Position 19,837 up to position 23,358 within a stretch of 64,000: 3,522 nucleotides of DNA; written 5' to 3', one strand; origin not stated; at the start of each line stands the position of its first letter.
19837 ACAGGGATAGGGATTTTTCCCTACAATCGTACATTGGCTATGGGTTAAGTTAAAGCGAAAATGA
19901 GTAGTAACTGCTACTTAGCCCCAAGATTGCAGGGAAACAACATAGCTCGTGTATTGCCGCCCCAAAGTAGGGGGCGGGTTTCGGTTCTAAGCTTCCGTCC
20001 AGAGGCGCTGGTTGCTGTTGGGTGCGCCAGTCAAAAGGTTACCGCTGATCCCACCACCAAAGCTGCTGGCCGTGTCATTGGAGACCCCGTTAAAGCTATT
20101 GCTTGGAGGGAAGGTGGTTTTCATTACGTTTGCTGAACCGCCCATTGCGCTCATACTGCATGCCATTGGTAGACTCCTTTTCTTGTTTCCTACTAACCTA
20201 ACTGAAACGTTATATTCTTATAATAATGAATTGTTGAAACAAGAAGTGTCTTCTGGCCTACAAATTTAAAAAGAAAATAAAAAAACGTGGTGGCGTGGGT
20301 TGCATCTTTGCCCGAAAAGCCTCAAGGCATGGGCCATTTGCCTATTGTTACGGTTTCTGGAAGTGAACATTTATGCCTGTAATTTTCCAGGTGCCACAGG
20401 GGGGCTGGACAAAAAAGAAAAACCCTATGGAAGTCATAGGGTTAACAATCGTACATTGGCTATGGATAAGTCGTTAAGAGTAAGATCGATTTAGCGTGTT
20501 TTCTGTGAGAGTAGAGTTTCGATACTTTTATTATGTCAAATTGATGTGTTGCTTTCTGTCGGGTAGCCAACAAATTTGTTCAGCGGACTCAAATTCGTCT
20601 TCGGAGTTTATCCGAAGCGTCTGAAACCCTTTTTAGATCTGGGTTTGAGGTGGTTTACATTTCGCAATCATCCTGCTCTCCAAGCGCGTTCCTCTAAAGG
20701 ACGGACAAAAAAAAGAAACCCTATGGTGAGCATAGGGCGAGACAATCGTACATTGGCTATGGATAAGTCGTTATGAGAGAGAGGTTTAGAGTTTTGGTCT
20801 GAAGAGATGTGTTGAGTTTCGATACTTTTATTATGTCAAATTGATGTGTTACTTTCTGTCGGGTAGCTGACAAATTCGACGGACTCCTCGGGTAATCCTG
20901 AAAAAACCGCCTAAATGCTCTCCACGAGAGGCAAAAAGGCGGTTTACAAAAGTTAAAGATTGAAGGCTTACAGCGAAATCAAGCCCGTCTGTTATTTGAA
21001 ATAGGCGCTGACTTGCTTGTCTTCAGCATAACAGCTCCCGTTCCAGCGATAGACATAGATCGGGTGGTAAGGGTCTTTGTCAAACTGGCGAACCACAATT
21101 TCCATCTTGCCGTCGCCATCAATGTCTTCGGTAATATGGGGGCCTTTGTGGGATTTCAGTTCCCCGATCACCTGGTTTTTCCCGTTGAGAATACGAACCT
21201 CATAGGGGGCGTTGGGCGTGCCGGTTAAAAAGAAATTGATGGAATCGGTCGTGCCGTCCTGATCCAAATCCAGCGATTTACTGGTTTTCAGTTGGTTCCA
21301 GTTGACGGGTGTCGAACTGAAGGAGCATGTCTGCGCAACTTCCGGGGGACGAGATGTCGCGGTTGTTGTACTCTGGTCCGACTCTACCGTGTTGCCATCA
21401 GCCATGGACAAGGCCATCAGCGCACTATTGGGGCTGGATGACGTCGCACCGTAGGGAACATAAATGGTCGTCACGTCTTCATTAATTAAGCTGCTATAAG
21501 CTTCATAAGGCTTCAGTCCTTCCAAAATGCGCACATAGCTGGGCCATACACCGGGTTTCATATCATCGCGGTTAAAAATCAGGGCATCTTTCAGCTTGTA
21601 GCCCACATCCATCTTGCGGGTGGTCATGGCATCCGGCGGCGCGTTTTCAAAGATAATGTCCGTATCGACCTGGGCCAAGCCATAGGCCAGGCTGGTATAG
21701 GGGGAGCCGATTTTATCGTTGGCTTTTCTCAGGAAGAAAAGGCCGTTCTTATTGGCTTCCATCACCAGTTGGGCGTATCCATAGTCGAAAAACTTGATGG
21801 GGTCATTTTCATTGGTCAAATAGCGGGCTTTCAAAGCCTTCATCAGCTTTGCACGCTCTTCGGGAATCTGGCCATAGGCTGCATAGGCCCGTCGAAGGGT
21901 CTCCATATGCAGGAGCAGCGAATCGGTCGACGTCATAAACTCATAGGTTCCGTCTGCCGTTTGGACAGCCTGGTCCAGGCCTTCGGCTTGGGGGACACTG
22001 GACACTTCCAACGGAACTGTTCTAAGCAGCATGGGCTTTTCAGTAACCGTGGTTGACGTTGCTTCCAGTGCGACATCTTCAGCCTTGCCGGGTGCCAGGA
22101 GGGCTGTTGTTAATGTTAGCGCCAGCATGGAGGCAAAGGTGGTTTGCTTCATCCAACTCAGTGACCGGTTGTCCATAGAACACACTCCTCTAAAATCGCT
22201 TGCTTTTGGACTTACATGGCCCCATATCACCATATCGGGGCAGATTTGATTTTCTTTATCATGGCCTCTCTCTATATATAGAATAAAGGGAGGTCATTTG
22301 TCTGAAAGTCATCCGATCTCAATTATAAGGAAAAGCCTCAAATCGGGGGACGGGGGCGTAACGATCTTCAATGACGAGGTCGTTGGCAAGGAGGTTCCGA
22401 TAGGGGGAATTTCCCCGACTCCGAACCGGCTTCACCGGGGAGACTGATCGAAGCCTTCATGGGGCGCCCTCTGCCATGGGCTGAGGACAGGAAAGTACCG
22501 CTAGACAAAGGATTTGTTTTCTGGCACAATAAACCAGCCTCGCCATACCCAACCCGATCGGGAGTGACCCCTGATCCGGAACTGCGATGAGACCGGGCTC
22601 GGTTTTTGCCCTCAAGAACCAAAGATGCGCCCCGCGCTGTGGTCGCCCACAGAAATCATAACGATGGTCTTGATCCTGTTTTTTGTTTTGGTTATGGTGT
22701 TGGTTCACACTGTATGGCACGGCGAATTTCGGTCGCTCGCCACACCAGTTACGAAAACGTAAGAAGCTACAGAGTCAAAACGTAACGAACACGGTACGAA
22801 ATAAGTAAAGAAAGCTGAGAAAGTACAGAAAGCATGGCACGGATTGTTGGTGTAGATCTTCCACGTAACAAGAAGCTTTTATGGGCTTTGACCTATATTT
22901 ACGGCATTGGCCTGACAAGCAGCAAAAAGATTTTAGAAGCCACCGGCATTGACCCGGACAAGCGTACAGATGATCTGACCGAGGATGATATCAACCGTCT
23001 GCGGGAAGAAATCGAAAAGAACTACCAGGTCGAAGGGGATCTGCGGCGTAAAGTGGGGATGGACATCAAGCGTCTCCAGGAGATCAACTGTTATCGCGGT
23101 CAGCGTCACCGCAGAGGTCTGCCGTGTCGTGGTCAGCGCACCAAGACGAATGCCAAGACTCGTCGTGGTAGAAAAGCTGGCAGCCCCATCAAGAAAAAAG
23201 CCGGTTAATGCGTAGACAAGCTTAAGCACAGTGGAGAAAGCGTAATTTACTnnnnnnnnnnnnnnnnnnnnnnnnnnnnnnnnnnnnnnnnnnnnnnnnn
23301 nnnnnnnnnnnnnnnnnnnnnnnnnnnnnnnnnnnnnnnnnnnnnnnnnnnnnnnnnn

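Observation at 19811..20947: Tandem minus-strand array of three units sharing a 30-nt core fused to an intrinsic terminator (candidate sRNA family / 3'-end element)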

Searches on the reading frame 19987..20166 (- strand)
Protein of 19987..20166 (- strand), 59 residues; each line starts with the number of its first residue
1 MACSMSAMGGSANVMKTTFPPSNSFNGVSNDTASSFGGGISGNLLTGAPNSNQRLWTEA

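Call 9: search_protein_families(library=pfam, proteins=[window:19987-20166:-], max_evalue=0.01)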
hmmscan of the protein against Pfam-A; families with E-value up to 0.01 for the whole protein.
window:19987-20166:- (59 aa): 0 families
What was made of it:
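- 19987..20166 (-): Unit 0 coding part: an orphan 59-aa G/S/N-rich ORF with Shine-Dalgarno AGGAG at 20174-20178. No Pfam match (call 9).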

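Call 12: find_encoding_contigs(protein=window:19987-20166:-, flank=5000, max_places=6)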
Protein window:19987-20166:- (59 aa): no gene with exactly this product is on record in the collection.

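Call 29: find_homologous_proteins(query=window:19987-20166:-, max_evalue=1)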
Query window:19987-20166:- (59 aa): 1 proteins with E <= 1 among 1 candidates.
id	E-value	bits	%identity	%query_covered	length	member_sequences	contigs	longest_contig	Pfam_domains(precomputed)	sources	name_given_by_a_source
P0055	2.1e-30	120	100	100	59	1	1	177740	-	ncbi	-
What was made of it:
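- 19987..20166 (-): It is present as a called protein (P0055) but has no homologue (call 29).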

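Call 30: find_encoding_contigs(protein=P0055, flank=10000, max_places=3)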
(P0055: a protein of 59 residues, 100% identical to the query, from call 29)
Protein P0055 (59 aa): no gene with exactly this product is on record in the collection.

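Call 31: list_cluster_members(proteins=[P0055, P0001])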
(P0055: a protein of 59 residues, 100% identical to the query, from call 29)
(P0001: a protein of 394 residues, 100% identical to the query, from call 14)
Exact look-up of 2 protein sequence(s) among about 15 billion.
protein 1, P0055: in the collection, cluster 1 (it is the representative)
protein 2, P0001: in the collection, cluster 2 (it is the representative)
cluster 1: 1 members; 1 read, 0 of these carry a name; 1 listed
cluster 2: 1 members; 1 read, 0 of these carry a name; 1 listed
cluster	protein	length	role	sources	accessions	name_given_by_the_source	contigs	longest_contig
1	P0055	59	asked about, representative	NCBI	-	-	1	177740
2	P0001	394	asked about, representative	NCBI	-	-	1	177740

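Call 58: search_protein_representatives(protein=window:19987-20166:-)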
Query: 59 residues. Proteins with E-value up to 0.001 (for the whole library): 3; up to 1e-10: 3; up to 1e-30: 1. The best 3 are listed.
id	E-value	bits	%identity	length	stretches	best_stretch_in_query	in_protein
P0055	6.7e-31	120.2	100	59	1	1-59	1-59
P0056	2.1e-12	62.5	37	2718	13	7-44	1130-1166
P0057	5.7e-11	58.0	53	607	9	19-33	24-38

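Call 82: search_protein_families(library=pfam, proteins=[P0056, P0057], max_evalue=0.001)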
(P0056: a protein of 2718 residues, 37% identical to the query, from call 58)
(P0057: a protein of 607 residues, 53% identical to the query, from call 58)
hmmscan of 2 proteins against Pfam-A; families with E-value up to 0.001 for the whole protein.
P0056 (2718 aa): 7 families
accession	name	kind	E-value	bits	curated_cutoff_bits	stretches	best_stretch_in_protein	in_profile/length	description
PF05662.19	YadA_stalk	-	1.1e-142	464.7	28.4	17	2375-2415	3-40/43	Coiled stalk of trimeric autotransporter adhesin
PF05284.17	DUF736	-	6.5e-22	77.7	22.1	0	1975-2026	7-58/99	Protein of unknown function (DUF736)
PF08197.16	TT_ORF2a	-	7.9e-14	51.9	22.1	0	639-663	14-38/49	pORF2a truncated protein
PF15819.10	Fibin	-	4.5e-13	49.8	27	0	436-463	97-124/190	Fin bud initiation factor homologue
PF03895.21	YadA_anchor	-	9.9e-11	42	22.7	1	2661-2714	4-57/60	YadA-like membrane anchor domain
PF08651.15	DASH_Duo1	-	2.5e-09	37.2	25.4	0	1098-1128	8-38/74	DASH complex subunit Duo1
PF00054.30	Laminin_G_1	-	5.3e-05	23.9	24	0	1337-1409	5-76/131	Laminin G domain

P0057 (607 aa): 3 families
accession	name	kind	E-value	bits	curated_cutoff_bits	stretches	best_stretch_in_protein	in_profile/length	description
PF18642.6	IMPa_helical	-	2.3e-11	44.6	26.7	0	42-79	24-61/109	Immunomodulating metalloprotease helical domain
PF16699.10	CSTF1_dimer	-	2.5e-09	37.2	26.6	0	41-55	36-50/57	Cleavage stimulation factor subunit 1, dimerisation domain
PF22752.1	DUF488-N3i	-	2.8e-06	28.4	27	0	36-57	35-56/131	Inactive DUF488-N3 subclade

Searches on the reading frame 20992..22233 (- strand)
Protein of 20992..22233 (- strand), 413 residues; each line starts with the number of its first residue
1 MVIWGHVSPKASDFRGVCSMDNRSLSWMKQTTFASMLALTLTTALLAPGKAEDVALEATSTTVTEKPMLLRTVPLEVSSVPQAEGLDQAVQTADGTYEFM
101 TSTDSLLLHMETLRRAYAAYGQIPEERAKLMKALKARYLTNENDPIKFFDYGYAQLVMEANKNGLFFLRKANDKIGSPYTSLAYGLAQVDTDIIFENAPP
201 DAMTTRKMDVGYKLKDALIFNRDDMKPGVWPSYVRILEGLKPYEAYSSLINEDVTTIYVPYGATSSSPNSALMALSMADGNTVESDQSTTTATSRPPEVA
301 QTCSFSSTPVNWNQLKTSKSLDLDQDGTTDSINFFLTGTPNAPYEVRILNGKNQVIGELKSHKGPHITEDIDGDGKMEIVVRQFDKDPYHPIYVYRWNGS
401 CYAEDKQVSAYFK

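Call 9: search_protein_families(library=pfam, proteins=[window:20992-22233:-], max_evalue=0.01)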
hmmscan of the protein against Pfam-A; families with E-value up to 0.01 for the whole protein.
window:20992-22233:- (413 aa): 2 families
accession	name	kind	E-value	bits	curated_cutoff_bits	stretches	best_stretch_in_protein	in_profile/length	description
PF13517.12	FG-GAP_3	-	5.7e-05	24.1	26.9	1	370-399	1-25/61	FG-GAP-like repeat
PF01839.29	FG-GAP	-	0.0071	16.7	22.1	0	370-381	9-20/37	FG-GAP repeat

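Call 11: find_encoding_contigs(protein=window:20992-22233:-, flank=10000, max_places=6)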
Protein window:20992-22233:- (413 aa): no gene with exactly this product is on record in the collection.

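Call 14: find_homologous_proteins(query=window:20992-22233:-, max_evalue=1e-10)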
Query window:20992-22233:- (413 aa): 54 proteins with E <= 1e-10 among 4653 candidates.
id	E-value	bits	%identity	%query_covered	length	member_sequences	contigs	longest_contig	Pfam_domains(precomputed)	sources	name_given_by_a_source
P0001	3.8e-262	887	100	95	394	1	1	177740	-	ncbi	-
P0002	2.0e-133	463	59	84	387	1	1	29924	-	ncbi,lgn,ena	-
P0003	5.3e-133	462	56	89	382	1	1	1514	-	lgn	-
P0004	1.2e-132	461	56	94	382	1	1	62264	-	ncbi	-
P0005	5.4e-129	449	58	84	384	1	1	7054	-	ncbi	-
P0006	2.6e-128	447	55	91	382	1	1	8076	-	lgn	-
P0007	5.4e-127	442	57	85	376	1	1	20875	-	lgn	-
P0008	1.1e-126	441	53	91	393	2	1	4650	-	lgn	-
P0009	7.5e-126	438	53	94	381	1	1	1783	-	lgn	-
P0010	1.4e-125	437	52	96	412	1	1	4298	-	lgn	-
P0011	7.8e-125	435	52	95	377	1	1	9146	-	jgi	jgi:hypothetical protein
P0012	8.1e-125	435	55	86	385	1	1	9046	-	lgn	-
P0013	1.8e-124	434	55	86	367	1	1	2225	-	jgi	-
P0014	6.2e-117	409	50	90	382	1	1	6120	-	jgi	jgi:hypothetical protein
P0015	5.2e-114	399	53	82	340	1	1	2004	-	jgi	jgi:hypothetical protein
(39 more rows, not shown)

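Call 15: find_encoding_contigs(protein=P0001, flank=3000, max_places=3)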
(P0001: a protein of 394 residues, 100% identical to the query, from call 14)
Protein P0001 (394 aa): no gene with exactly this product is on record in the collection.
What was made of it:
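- Tried and rejected: Attempts to retrieve the source contig through exact protein look-ups failed (calls 11, 12, 15, 30, 31), so the rest of the genome could not be examined.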

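Call 16: find_encoding_contigs(protein=P0002, flank=10000, max_places=3)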
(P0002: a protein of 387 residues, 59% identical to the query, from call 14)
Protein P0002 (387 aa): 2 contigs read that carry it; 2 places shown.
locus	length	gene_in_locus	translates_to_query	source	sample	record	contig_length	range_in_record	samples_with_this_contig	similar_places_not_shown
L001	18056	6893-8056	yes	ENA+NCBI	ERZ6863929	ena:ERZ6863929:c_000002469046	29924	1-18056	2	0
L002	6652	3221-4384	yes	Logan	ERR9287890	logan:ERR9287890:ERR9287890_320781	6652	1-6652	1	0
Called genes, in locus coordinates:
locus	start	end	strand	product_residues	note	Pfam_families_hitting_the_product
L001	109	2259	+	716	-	PF02922:CBM_48, PF00128:Alpha-amylase (weak), PF21331:Isoamylase_C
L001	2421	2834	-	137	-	PF04977:DivIC (weak)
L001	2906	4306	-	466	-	PF07992:Pyr_redox_2, PF00070:Pyr_redox (weak), PF22366:NDH2_C (weak)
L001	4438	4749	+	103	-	PF03992:ABM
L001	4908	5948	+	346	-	PF00248:Aldo_ket_red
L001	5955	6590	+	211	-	PF01545:Cation_efflux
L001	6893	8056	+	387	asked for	-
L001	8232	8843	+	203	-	PF04972:BON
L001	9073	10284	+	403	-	PF01053:Cys_Met_Meta_PP, PF00155:Aminotran_1_2, PF01041:DegT_DnrJ_EryC1, PF01212:Beta_elim_lyase (weak), PF03841:SelA (faint), PF06838:Met_gamma_lyase (weak)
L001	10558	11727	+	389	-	-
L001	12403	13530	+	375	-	PF00155:Aminotran_1_2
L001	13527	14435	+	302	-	PF00892:EamA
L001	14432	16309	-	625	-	PF00672:HAMP (weak), PF00989:PAS, PF08448:PAS_4 (weak), PF12860:PAS_7 (weak), PF13426:PAS_9, PF00512:HisKA, PF02518:HATPase_c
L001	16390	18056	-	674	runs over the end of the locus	PF05496:RuvB_N (faint), PF13177:DNA_pol3_delta2, PF13604:AAA_30 (weak), PF00004:AAA, PF13401:AAA_22 (faint), PF22608:DNAX_ATPase_lid, PF12169:DNA_pol3_gamma3, PF21694:DNA_pol3_delta_C (weak)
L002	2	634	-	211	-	?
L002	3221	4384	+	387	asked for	-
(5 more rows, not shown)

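Call 17: find_encoding_contigs(protein=P0004, flank=10000, max_places=3)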
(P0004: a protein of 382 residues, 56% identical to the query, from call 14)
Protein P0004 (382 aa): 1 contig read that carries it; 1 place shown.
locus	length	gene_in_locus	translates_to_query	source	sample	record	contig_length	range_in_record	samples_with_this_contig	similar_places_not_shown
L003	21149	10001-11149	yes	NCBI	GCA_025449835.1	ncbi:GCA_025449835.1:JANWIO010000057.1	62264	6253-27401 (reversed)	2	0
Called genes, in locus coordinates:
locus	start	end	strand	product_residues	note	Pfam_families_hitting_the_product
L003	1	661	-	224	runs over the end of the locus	-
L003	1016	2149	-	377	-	PF01168:Ala_racemase_N, PF00842:Ala_racemase_C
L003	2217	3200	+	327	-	PF01408:GFO_IDH_MocA, PF03807:F420_oxidored (faint), PF22725:GFO_IDH_MocA_C3, PF02894:GFO_IDH_MocA_C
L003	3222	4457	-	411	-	PF06838:Met_gamma_lyase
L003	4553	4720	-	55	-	-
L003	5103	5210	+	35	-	-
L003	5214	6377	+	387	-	PF01551:Peptidase_M23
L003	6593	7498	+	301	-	PF01039:Carboxyl_trans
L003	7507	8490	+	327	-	PF03255:ACCA, PF01039:Carboxyl_trans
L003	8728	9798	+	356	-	-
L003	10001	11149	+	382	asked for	-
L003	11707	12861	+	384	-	PF00266:Aminotran_5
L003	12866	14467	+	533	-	PF00389:2-Hacid_dh, PF02826:2-Hacid_dh_C, PF19304:PGDH_inter, PF01842:ACT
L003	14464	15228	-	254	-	PF24521:Ank_KRIT1 (faint), PF00023:Ank (faint), PF12796:Ank_2, PF13606:Ank_3 (faint), PF13637:Ank_4 (weak), PF12796:Ank_2, PF13857:Ank_5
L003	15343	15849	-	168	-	-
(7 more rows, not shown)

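Call 75: find_encoding_contigs(protein=P0005, flank=10000, max_places=2)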
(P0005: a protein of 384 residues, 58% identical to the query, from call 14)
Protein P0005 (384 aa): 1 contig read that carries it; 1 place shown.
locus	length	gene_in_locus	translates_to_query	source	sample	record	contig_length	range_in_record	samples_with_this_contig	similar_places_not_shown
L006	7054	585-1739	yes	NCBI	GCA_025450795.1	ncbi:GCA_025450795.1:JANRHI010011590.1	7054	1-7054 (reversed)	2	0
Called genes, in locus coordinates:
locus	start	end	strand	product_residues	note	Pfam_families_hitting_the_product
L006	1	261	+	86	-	?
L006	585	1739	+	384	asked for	-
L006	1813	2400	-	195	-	-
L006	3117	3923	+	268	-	PF00485:PRK, PF13238:AAA_18 (faint)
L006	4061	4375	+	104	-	PF22277:EncFtn-like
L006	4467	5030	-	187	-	PF00565:SNase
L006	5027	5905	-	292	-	PF02737:3HCDH_N, PF00725:3HCDH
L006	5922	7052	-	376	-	?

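Call 76: find_encoding_contigs(protein=P0007, flank=10000, max_places=2)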
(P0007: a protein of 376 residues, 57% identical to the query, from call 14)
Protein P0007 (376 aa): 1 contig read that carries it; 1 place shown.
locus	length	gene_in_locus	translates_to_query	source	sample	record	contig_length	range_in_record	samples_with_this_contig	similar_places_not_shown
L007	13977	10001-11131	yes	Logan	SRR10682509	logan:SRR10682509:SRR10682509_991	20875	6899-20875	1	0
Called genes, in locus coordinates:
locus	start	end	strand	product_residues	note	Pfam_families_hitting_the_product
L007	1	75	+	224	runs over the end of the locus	PF02463:SMC_N (faint), PF00005:ABC_tran, PF13304:AAA_21 (faint)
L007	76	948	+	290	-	PF18075:FtsX_ECD, PF28576:Transporter_C (weak), PF02687:FtsX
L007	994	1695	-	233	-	-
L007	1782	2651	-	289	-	PF08668:HDOD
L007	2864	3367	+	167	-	-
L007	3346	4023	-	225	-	PF01725:Ham1p_like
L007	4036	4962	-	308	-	PF04468:PSP1, PF28472:PSP1_3rd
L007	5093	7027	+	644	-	PF13177:DNA_pol3_delta2, PF00004:AAA, PF13401:AAA_22 (faint), PF22608:DNAX_ATPase_lid, PF12169:DNA_pol3_gamma3 (weak)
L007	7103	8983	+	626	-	PF00672:HAMP (weak), PF00989:PAS (weak), PF13426:PAS_9, PF00512:HisKA, PF02518:HATPase_c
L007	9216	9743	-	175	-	-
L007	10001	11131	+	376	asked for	-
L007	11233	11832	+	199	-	PF04972:BON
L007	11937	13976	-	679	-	?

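Call 77: find_encoding_contigs(protein=P0006, flank=10000, max_places=2)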
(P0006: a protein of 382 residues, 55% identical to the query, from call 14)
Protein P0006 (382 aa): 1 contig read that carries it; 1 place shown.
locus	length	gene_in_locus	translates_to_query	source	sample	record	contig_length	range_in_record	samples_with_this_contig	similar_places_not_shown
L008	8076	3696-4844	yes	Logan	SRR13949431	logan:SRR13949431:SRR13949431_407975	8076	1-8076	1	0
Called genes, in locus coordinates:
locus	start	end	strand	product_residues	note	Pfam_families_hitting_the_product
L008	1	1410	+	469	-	?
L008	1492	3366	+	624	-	PF00672:HAMP, PF00989:PAS (weak), PF08448:PAS_4 (faint), PF12860:PAS_7 (weak), PF13426:PAS_9, PF00512:HisKA, PF02518:HATPase_c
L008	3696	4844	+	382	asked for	-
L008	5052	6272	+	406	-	PF01053:Cys_Met_Meta_PP, PF00155:Aminotran_1_2, PF01041:DegT_DnrJ_EryC1 (weak), PF01212:Beta_elim_lyase (faint)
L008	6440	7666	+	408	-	PF00493:MCM (faint), PF01078:Mg_chelatase (faint), PF07724:AAA_2, PF00004:AAA, PF10431:ClpB_D2-small (weak)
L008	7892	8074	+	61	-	?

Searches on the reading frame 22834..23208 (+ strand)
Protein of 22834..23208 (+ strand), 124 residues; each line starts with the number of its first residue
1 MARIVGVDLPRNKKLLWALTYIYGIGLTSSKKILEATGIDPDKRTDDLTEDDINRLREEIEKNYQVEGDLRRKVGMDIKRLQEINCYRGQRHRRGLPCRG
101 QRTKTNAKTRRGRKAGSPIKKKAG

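Call 9: search_protein_families(library=pfam, proteins=[window:22834-23208:+], max_evalue=0.01)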
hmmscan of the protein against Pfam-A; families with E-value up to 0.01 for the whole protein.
window:22834-23208:+ (124 aa): 1 family
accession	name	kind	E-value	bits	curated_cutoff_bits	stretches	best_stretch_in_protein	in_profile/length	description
PF00416.27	Ribosomal_S13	-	1.5e-34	119.6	31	1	3-109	1-128/128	Ribosomal protein S13/S18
